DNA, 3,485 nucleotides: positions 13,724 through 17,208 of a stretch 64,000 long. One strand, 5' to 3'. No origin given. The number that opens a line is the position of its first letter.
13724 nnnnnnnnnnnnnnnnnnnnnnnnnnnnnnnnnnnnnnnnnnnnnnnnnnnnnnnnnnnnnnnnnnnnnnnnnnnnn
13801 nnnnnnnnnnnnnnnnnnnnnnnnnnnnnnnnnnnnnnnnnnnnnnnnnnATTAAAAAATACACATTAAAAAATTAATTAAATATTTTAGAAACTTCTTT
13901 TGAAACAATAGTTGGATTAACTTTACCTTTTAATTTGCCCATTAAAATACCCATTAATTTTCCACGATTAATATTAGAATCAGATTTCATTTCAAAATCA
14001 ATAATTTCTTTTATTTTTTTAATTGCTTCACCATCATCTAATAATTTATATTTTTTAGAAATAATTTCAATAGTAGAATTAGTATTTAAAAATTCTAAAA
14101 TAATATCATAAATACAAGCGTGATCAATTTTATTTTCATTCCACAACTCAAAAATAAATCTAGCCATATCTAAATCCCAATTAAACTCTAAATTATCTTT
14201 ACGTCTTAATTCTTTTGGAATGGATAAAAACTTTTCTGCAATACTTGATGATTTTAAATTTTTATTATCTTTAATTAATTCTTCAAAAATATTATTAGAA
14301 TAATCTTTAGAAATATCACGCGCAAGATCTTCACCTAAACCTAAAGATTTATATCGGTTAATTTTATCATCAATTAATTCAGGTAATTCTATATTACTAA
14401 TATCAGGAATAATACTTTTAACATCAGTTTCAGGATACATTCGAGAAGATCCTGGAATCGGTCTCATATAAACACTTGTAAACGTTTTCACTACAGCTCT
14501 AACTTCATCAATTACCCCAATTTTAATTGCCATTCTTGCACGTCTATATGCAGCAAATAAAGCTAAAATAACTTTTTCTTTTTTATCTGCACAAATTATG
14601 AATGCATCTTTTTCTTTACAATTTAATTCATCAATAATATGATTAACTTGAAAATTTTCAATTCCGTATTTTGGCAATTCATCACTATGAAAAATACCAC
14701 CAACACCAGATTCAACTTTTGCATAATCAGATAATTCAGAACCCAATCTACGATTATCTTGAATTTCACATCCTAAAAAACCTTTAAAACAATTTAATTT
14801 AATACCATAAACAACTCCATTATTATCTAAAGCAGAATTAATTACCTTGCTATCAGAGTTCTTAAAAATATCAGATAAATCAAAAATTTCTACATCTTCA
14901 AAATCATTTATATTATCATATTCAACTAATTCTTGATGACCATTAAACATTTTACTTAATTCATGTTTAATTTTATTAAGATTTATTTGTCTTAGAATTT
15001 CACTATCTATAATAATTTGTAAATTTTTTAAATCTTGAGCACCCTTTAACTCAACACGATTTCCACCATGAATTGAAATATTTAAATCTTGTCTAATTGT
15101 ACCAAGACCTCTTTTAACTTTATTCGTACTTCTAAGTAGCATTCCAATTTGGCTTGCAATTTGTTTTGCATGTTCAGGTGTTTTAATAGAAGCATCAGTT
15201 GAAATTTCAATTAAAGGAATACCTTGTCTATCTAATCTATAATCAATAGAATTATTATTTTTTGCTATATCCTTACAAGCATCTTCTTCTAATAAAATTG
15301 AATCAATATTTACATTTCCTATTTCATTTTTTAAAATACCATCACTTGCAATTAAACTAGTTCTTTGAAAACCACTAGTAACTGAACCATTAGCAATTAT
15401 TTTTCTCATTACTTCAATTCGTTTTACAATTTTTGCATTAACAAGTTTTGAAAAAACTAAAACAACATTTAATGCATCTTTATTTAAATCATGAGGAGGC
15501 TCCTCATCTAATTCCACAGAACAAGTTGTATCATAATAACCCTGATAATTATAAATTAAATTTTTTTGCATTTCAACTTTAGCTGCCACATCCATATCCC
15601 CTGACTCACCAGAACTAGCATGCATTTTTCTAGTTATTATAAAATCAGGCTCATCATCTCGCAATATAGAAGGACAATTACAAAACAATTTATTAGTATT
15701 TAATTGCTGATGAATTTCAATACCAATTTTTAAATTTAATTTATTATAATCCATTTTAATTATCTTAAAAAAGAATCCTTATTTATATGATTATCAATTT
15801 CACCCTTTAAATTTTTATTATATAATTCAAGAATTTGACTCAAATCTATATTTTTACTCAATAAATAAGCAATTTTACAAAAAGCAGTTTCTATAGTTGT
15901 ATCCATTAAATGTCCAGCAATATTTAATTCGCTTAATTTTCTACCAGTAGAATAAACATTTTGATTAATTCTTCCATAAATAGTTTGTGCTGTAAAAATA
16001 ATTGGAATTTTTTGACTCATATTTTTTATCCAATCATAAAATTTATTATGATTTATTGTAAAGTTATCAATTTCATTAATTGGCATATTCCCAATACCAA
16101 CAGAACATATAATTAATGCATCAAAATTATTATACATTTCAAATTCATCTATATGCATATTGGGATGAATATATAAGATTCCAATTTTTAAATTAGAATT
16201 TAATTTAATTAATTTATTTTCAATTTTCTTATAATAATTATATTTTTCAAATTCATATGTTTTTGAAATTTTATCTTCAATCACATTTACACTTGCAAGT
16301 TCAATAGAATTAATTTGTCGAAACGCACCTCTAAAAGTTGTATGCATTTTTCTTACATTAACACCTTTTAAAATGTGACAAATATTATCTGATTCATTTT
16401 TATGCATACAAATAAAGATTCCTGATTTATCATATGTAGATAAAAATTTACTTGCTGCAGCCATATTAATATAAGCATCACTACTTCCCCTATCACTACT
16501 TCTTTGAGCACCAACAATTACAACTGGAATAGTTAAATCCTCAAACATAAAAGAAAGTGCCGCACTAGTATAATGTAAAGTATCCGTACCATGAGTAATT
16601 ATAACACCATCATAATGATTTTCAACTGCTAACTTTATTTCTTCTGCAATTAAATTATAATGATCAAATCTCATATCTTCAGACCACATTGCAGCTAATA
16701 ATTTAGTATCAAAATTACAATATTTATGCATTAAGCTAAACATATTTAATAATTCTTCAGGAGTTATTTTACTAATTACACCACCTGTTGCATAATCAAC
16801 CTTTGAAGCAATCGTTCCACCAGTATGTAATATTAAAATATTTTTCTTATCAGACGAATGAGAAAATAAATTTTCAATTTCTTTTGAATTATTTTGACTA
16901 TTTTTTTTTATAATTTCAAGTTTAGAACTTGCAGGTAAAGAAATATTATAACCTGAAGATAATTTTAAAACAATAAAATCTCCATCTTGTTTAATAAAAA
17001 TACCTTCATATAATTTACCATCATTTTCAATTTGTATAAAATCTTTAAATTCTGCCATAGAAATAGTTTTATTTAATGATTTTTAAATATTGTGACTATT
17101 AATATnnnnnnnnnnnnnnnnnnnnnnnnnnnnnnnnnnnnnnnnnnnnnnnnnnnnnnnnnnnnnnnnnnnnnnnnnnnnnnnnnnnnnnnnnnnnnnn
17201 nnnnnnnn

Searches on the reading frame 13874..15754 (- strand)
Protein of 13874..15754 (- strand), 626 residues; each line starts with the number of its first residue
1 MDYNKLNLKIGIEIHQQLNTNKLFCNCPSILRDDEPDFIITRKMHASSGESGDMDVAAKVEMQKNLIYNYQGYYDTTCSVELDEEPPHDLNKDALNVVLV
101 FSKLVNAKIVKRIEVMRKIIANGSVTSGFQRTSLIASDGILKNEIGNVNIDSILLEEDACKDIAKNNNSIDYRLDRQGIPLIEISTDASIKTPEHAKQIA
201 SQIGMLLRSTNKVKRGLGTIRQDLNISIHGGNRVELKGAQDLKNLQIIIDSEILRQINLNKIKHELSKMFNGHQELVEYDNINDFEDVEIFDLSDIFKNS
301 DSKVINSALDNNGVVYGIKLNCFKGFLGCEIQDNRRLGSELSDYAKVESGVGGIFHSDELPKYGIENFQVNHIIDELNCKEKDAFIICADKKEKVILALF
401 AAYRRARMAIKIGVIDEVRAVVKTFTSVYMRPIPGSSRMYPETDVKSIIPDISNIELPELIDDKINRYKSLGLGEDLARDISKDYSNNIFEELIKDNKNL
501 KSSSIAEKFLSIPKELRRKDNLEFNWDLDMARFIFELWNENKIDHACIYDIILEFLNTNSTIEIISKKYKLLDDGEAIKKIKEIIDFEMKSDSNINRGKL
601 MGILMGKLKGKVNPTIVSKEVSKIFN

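Call 29: search_protein_families(library=pfam, proteins=[window:13874-15754:-], max_evalue=0.00001)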
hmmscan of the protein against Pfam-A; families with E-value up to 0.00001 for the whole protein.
window:13874-15754:- (626 aa): 3 families
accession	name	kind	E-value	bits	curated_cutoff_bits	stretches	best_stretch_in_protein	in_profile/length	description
PF02934.20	GatB_N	-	1.9e-47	162.2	23.4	1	9-448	2-269/277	GatB/GatE catalytic domain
PF02938.19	GAD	-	4.4e-13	49.7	23.4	1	305-398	1-94/95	GAD domain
PF02637.23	GatB_Yqey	-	4.9e-06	26.9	27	1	490-623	3-146/148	GatB domain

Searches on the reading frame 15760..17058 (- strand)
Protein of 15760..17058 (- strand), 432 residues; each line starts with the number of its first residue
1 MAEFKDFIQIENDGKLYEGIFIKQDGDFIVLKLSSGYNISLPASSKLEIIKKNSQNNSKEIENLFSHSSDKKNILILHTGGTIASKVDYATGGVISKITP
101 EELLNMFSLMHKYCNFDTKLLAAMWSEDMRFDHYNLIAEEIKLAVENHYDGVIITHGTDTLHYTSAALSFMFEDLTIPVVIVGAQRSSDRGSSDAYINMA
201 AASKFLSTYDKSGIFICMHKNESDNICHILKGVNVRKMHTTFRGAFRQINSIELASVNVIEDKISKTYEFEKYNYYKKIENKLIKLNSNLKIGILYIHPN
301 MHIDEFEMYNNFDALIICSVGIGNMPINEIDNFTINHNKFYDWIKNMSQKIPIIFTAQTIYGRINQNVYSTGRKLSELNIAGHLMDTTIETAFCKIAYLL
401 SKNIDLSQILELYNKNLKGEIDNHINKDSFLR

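Call 29: search_protein_families(library=pfam, proteins=[window:15760-17058:-], max_evalue=0.00001)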
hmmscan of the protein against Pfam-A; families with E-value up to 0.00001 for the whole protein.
window:15760-17058:- (432 aa): 3 families
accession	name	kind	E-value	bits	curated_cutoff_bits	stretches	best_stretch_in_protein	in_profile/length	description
PF00710.25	Asparaginase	-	7.5e-53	179.4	22.5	1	73-259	1-182/193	Asparaginase, N-terminal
PF17763.6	Asparaginase_C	-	2.1e-13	50.6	34.6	1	291-411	1-112/114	Glutaminase/Asparaginase C-terminal domain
PF18195.6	GatD_N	-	1.4e-09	37.6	25.7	1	3-45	2-48/54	GatD N-terminal domain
